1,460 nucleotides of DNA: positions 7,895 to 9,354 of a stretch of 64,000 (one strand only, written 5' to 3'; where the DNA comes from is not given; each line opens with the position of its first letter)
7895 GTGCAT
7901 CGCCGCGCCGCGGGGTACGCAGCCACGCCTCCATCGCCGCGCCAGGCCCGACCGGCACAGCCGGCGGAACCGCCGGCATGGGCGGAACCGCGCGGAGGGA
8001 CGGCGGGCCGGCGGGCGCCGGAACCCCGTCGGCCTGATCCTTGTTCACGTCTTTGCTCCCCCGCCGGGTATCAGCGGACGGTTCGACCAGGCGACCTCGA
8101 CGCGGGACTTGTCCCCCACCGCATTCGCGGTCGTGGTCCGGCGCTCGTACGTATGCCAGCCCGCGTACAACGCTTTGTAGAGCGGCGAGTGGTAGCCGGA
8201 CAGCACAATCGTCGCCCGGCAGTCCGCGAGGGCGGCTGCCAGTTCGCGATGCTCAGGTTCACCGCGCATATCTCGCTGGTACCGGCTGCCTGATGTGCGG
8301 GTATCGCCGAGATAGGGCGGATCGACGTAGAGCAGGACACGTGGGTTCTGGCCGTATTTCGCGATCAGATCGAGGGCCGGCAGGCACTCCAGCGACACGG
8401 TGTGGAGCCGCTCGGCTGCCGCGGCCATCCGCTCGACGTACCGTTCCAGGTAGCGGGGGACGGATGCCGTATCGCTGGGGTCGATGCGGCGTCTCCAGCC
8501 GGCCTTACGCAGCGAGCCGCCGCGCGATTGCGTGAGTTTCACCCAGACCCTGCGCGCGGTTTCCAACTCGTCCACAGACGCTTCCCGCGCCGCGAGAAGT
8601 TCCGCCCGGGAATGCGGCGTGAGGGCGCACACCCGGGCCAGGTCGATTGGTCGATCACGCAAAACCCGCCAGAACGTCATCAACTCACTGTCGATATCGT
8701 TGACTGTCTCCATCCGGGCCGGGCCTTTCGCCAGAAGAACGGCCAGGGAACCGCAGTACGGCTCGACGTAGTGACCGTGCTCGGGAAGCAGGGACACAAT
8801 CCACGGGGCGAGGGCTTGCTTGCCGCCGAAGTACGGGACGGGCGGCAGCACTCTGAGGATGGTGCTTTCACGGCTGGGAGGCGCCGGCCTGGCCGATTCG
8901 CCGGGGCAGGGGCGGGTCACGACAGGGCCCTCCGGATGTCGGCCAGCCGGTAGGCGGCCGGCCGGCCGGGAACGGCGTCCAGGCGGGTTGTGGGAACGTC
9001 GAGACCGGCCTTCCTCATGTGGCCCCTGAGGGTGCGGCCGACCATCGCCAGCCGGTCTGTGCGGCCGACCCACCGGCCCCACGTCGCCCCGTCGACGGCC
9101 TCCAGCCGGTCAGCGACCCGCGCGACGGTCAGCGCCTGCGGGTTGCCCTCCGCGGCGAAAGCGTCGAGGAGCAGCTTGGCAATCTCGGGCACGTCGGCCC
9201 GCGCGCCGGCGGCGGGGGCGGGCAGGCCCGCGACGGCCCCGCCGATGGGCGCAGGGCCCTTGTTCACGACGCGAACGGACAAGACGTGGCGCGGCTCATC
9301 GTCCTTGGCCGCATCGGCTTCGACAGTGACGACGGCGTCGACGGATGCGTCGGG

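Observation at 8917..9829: Tandem duplication of the TraB DNA-recognition domain, fused to a decapitated methyltransferase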

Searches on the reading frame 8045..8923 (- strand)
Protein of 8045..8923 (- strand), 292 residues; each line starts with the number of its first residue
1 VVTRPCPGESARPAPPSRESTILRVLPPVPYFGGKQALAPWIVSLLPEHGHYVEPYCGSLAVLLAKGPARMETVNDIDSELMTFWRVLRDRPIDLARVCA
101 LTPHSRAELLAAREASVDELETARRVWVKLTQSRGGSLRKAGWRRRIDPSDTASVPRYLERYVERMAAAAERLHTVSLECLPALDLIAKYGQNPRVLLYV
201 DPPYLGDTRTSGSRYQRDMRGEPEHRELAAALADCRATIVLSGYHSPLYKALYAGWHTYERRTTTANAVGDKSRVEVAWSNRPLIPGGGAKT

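Call 8: search_protein_families(library=pfam, proteins=[window:8045-8923:-], max_evalue=0.1)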
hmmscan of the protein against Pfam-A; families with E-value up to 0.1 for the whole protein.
window:8045-8923:- (292 aa): 1 family
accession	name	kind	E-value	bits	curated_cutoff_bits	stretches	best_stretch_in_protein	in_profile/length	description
PF02086.21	MethyltransfD12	-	8.1e-20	72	22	1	31-263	1-249/253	D12 class N6 adenine-specific DNA methyltransferase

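Call 9: search_protein_families(library=ncbifam, proteins=[window:8045-8923:-], max_evalue=0.1)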
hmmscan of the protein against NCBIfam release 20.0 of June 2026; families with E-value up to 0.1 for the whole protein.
window:8045-8923:- (292 aa): 3 families
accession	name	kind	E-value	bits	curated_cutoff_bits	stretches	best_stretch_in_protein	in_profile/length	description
TIGR00571.1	dam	subfamily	8.2e-21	74.9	114.85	2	26-100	2-76/267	Dam family site-specific DNA-(adenine-N6)-methyltransferase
NF008152.0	PRK10904.1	equivalog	0.00051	19.5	441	1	31-268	10-255/271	adenine-specific DNA-methyltransferase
NF008866.0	PRK11899.1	equivalog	0.042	13.1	359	0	107-172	88-152/283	prephenate dehydratase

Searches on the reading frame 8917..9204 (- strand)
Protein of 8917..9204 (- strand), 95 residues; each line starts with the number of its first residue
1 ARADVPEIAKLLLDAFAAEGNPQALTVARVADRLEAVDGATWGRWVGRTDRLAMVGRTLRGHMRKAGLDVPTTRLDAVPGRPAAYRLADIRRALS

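Call 63: search_solved_structures(query=A2, max_evalue=10, show_alignments=1)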
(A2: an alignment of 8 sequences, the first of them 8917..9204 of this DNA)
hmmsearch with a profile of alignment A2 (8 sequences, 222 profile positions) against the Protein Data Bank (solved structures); distinct sequences matched with E-value up to 10: 0.

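Call 67: predict_structure(alignment_id=A2)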
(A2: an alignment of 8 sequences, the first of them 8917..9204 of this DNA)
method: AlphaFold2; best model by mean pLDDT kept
length: 95 residues; sequences in the alignment: 8
mean_pLDDT: 90.0   pTM: 0.77
mean pLDDT of the five models: 90.0, 89.6, 88.3, 61.9, 57.2
residues with pLDDT >= 90: 73; 70-90: 18; 50-70: 2; < 50: 2
segments of 3 or more residues with pLDDT < 50: none
pLDDT, mean of each block of 10 residues (from residue 1): 74 94 94 91 91 92 91 89 94 90
secondary structure, 60 per line:
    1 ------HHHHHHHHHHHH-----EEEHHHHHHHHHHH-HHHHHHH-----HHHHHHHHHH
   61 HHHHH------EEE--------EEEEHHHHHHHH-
elements in order: H7-18 E24-26 H27-37 H39-45 H51-65 E72-74 E83-86 H87-94

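Call 70: fold_search(model_id=the predicted structure, library=pdb)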
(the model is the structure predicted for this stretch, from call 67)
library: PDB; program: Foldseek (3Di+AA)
matches with E <= 10: 371; with E <= 0.001: 0
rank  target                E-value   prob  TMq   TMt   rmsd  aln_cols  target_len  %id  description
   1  3rpu_Y                1.3e-01  0.54  0.39  0.23   7.4       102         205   16  Crystal structure of the MukE-MukF complex (released 2012-03-14)
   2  6la9_S                1.6e-01  0.75  0.41  0.50   5.9        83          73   13  349 bp di-nucleosome harboring cohesive DNA termini assembled with linker histone H1.0 (high cryoprotectant) (released 2020-10-07)
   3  7ctf_A                2.1e-01  0.63  0.45  0.43   5.9       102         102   14  Human origin recognition complex 1-5 State II (released 2021-01-06)
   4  9bcx_B                2.1e-01  0.41  0.40  0.12   8.9       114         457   10  Cryo-EM structure of the S. cerevisiae ORC-Cdc6-Mcm2-7-DNA complex with a fully closed Mcm2-Mcm5 DNA entry gate (released 2025-01-01)
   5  2lso_MODEL_1_A        2.3e-01  0.66  0.43  0.47   5.7        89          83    6  Solution NMR Structure of the Globular Domain of Human Histone H1x, Northeast Structural Genomics Consortium ( (released 2012-06-13)
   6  7jk6_D                2.3e-01  0.51  0.40  0.13   6.6        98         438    9  Structure of Drosophila ORC in the active conformation (released 2020-09-09)
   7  7ccd_A                2.3e-01  0.47  0.42  0.28   6.4       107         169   17  Sulfur binding domain of SprMcrA complexed with phosphorothioated DNA (released 2020-07-08)
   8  1fnn_A                2.3e-01  0.41  0.39  0.14   7.2       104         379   15  CRYSTAL STRUCTURE OF CDC6P FROM PYROBACULUM AEROPHILUM (released 2000-10-04)
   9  7jk6_A                2.5e-01  0.47  0.40  0.15   6.7       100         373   17  Structure of Drosophila ORC in the active conformation (released 2020-09-09)
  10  7nyw_E                2.6e-01  0.47  0.41  0.24   6.9        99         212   16  Cryo-EM structure of the MukBEF-MatP-DNA head module (released 2021-07-07)
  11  7jpp_A                2.8e-01  0.54  0.45  0.43   6.4        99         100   11  ORC-O2WH: Human Origin Recognition Complex (ORC) with dynamic/unresolved ORC1 AAA+ domain (released 2020-09-09)
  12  6i6k_B                2.8e-01  0.47  0.42  0.16   5.6        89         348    8  Papaver somniferum O-methyltransferase 1 (released 2019-03-27)
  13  5uj7_A                3.2e-01  0.51  0.45  0.17   6.1       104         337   13  Structure of the active form of human Origin Recognition Complex ATPase motor module, complex subunitS 1, 4, 5 (released 2017-02-08)
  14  5ujm_A                3.2e-01  0.51  0.45  0.17   6.1       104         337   13  Structure of the active form of human Origin Recognition Complex and its ATPase motor module (released 2017-02-08)
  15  9gm7_D                3.4e-01  0.57  0.47  0.20   5.6        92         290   14  MukBEF in a nucleotide-bound state with open neck gate (monomer) (released 2025-03-26)
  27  7xvl_o                4.9e-01  0.44  0.39  0.45   7.0        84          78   12  Crystal Structure of Nucleosome-H1.0 Linker Histone Assembly (sticky-169an DNA fragment) (released 2023-05-24)
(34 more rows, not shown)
